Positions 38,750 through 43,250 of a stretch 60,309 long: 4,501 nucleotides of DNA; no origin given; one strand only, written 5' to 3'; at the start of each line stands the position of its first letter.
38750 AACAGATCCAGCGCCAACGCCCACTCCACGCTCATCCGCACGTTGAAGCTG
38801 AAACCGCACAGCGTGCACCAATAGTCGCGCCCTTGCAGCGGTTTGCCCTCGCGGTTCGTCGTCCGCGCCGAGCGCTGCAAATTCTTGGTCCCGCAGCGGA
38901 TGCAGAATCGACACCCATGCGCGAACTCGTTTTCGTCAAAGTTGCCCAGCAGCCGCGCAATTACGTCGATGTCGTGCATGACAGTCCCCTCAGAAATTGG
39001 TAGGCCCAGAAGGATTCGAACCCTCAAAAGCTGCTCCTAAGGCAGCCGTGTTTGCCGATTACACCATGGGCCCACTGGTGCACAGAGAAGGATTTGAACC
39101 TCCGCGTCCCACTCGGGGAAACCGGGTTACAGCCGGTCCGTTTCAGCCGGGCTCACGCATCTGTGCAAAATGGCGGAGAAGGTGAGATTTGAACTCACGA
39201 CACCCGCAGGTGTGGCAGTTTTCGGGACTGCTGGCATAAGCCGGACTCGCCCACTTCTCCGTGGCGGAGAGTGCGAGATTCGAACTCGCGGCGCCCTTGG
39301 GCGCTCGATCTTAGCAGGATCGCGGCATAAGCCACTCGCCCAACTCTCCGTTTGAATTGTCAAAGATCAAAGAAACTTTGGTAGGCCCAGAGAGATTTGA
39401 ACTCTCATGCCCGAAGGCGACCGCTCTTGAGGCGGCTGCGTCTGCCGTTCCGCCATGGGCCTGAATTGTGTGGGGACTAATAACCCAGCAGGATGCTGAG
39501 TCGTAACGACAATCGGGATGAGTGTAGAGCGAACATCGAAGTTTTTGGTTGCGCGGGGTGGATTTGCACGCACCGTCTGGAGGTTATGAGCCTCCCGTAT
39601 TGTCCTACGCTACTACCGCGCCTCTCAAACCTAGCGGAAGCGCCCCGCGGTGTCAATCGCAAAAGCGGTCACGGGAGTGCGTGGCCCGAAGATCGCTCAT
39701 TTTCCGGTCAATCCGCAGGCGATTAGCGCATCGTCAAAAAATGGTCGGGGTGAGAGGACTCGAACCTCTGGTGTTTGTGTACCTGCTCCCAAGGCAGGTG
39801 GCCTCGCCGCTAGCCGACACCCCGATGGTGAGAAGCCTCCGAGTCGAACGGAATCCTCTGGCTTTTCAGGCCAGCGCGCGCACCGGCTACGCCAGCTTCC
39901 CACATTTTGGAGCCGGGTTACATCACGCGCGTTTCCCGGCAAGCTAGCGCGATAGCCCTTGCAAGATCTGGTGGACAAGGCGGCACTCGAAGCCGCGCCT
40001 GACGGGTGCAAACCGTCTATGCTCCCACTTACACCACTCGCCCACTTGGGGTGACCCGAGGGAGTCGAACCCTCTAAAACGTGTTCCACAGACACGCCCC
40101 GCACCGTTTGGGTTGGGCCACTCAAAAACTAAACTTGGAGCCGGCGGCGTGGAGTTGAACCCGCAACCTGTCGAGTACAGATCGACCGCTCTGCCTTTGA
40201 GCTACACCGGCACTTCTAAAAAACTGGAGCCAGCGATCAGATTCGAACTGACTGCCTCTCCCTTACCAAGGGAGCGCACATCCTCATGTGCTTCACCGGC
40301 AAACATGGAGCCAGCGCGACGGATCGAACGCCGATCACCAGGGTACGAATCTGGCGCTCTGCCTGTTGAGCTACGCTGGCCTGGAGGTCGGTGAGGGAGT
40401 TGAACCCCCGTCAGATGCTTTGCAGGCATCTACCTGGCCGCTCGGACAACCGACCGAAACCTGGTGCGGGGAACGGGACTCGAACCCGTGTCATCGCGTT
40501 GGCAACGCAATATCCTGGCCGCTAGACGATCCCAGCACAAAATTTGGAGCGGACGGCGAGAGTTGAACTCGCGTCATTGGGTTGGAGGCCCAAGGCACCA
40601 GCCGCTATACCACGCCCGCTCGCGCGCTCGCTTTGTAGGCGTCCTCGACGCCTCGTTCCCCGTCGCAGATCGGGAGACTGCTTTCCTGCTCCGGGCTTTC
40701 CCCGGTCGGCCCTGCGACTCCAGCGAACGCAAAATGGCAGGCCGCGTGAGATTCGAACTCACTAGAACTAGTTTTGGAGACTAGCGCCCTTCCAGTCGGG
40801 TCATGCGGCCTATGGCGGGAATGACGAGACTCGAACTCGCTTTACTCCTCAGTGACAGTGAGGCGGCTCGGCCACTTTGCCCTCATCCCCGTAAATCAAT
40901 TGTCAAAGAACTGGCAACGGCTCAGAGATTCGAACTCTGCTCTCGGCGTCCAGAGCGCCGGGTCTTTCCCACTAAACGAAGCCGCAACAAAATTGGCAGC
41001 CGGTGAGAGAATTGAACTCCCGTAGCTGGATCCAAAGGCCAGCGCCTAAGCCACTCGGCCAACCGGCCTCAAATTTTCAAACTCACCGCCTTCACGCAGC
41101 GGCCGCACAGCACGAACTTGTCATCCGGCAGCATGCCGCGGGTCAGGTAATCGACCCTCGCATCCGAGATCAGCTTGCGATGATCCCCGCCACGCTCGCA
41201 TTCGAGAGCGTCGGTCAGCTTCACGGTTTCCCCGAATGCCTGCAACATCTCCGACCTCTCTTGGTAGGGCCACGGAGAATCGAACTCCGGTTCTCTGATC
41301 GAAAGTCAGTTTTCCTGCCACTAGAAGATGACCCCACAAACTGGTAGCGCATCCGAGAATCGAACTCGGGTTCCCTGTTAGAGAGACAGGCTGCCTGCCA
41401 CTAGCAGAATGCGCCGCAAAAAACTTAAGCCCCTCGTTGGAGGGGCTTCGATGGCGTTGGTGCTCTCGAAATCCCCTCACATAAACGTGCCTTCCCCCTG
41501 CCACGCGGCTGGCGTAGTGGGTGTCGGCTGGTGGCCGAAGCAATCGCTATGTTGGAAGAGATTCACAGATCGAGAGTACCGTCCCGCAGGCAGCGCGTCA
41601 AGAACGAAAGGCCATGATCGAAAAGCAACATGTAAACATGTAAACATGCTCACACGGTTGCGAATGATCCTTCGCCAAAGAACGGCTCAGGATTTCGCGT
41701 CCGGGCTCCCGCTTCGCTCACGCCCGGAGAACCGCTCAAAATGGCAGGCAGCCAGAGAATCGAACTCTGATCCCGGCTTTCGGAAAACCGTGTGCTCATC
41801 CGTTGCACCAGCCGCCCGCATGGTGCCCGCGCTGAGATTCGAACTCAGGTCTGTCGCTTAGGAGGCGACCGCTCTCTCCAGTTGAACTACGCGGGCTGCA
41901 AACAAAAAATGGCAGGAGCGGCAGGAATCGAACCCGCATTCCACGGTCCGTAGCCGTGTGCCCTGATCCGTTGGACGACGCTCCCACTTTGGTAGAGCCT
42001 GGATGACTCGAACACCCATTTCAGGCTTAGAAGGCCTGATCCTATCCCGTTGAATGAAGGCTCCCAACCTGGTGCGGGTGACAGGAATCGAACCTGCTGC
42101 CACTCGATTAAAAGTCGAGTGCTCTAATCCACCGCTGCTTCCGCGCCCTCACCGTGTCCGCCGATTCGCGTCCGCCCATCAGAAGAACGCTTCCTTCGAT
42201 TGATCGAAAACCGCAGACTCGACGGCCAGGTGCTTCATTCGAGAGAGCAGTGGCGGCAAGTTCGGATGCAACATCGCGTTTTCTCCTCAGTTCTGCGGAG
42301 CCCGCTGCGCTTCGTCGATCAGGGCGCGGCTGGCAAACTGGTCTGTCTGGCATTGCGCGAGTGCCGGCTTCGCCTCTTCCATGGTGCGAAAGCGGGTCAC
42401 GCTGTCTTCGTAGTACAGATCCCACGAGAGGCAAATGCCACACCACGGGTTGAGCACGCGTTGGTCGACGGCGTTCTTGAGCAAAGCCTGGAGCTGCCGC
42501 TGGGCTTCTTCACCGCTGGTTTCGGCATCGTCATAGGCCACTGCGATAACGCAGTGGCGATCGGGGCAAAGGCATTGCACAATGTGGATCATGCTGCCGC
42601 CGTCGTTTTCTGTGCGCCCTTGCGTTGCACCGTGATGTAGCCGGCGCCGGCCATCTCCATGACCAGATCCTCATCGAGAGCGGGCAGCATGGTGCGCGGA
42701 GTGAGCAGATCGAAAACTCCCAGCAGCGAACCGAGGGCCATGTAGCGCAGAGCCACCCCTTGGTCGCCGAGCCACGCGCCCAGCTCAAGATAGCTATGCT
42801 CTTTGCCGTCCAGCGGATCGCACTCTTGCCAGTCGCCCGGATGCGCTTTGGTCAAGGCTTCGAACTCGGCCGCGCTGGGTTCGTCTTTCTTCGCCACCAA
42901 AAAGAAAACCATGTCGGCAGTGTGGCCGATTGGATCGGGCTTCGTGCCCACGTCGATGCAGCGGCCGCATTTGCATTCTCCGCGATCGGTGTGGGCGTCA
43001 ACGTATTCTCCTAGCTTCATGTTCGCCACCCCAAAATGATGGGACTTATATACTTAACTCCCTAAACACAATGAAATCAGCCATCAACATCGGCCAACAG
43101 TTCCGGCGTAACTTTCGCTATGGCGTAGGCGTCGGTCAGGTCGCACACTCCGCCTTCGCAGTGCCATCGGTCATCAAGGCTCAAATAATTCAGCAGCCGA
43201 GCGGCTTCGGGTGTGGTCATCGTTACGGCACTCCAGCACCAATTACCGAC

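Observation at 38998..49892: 27-gene tRNA array co-oriented with an RtcB ligase in one long leftward operon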

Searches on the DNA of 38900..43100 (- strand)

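Call 23: search_rna_families(source=window, start=38900, end=43100, threshold=evalue, max_evalue=1)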
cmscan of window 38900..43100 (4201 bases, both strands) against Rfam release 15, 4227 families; matches with E-value up to 1: 33.
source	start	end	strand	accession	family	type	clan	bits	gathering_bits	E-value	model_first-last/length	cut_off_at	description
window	41824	41896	-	RF00005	tRNA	Gene; tRNA;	CL00001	64.6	29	6.3e-13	1-71/71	no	tRNA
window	39001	39073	-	RF00005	tRNA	Gene; tRNA;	CL00001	62.1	29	3e-12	1-71/71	no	tRNA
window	40465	40536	-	RF00005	tRNA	Gene; tRNA;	CL00001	55.1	29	2.6e-10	1-71/71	no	tRNA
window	39745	39824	-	RF00005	tRNA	Gene; tRNA;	CL00001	53.8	29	5.9e-10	1-71/71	no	tRNA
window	40309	40380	-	RF00005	tRNA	Gene; tRNA;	CL00001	53.4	29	7.8e-10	1-71/71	no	tRNA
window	41265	41335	-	RF00005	tRNA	Gene; tRNA;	CL00001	52.5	29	1.4e-09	1-71/71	no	tRNA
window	40997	41068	-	RF00005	tRNA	Gene; tRNA;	CL00001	52.1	29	1.7e-09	1-71/71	no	tRNA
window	39265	39349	-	RF00005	tRNA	Gene; tRNA;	CL00001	51.9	29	2e-09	1-71/71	no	tRNA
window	39382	39462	-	RF00005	tRNA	Gene; tRNA;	CL00001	51.4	29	2.7e-09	1-71/71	no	tRNA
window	39829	39901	-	RF00005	tRNA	Gene; tRNA;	CL00001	51.3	29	2.8e-09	1-71/71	no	tRNA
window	40385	40455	-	RF00005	tRNA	Gene; tRNA;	CL00001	51.2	29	3e-09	1-71/71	no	tRNA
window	40139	40211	-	RF00005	tRNA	Gene; tRNA;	CL00001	51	29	3.5e-09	1-71/71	no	tRNA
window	40548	40619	-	RF00005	tRNA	Gene; tRNA;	CL00001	50.3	29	5.3e-09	1-71/71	no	tRNA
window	39972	40043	-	RF00005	tRNA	Gene; tRNA;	CL00001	50.3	29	5.5e-09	1-71/71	no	tRNA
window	41913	41985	-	RF00005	tRNA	Gene; tRNA;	CL00001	49.6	29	8.2e-09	1-71/71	no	tRNA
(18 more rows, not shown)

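Call 104: search_dna_similar(query=window:38998-42144:-, collection=phages, mode=distant, max_rows=15)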
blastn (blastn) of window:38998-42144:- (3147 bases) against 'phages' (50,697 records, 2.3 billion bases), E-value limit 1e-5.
Records with a match: 46; places in all: 46; records where one place covers at least 80% of the query: 0.
Best place of each record, by identity: 80-90% 10; 60-80% 36.
By first word of the organism name: Streptomyces 32; Pseudomonas 8; Pectobacterium 3; Tunturiibacter 1; Proteus 1; Vibrio 1.
By host as written in the record: Streptomyces griseus ATCC 10137 20; Streptomyces lividans JI 1326 6; - 3; Pseudomonas syringae pv. Tomato 99TK 2; Pseudomonas syringae pv. actinidiae 2; Streptomyces scabiei RL-34 2; Streptomyces mirabilis NRRL B-2400 2; Tunturiibacter psychrotolerans X4BP1 1; and 8 more.
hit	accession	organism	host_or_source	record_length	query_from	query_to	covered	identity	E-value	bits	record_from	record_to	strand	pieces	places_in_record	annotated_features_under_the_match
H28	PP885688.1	Tunturiibacter phage Tunturi_5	Tunturiibacter psychrotolerans X4BP1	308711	2793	2975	6%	69.7%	2e-9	73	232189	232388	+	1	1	none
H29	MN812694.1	Pectobacterium phage Bobbio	Dickeya dianthicola F101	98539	2684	2774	3%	75.8%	8e-8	66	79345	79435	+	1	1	record has no annotation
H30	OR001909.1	Pseudomonas phage 16Q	Pseudomonas syringae pv. syringae 16QsV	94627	1078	1152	2%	86.7%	2e-15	92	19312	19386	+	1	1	tRNA-Gln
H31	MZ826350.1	Pseudomonas phage M5.1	Pseudomonas syringae pv. Tomato 99TK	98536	1526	1602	2%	81.8%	6e-10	73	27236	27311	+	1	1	72: tRNA-Gly | 71: HNH endonuclease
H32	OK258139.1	Pseudomonas phage COT4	Pseudomonas sp.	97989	1526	1602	2%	81.8%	6e-10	73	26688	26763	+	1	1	HNH endonuclease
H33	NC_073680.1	Pseudomonas phage M5.1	Pseudomonas syringae pv. Tomato 99TK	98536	1526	1602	2%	81.8%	6e-10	73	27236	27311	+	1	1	72: tRNA-Gly | 71: HNH endonuclease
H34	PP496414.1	Pseudomonas phage vB_PpuM-KoPa-4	Pseudomonas putida KT2440 and Paw85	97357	1526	1602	2%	81.8%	6e-10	73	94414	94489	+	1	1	tRNA-Gly | HNH endonuclease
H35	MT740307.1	Pseudomonas phage phiK7A1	Pseudomonas syringae pv. actinidiae K7A1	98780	1078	1152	2%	81.6%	2e-9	72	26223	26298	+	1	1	tRNA-Gln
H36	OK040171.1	Pseudomonas phage PHB09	Pseudomonas syringae pv. actinidiae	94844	1078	1153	2%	78.9%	8e-8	66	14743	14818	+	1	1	none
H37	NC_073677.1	Pseudomonas phage PHB09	Pseudomonas syringae pv. actinidiae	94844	1078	1153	2%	78.9%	8e-8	66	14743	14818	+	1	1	none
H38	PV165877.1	Streptomyces phage CeilingFan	Streptomyces griseus ATCC 10137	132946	2323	2397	2%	77.3%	4e-6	62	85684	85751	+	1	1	144: tRNA-Val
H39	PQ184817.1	Streptomyces phage Jollison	Streptomyces lividans JI 1326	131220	2323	2397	2%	77.3%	4e-6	62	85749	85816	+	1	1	143: tRNA-Val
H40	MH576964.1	Streptomyces phage Starbow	Streptomyces griseus ATCC 10137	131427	2323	2397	2%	77.3%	4e-6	62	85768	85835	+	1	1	142: tRNA-Val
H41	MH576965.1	Streptomyces phage StarPlatinum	Streptomyces griseus ATCC 10137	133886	2323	2397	2%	77.3%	4e-6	62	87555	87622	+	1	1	148: tRNA-Val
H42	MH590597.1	Streptomyces phage LukeCage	Streptomyces griseus ATCC 10137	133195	2323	2397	2%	77.3%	4e-6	62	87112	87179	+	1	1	144: tRNA-Val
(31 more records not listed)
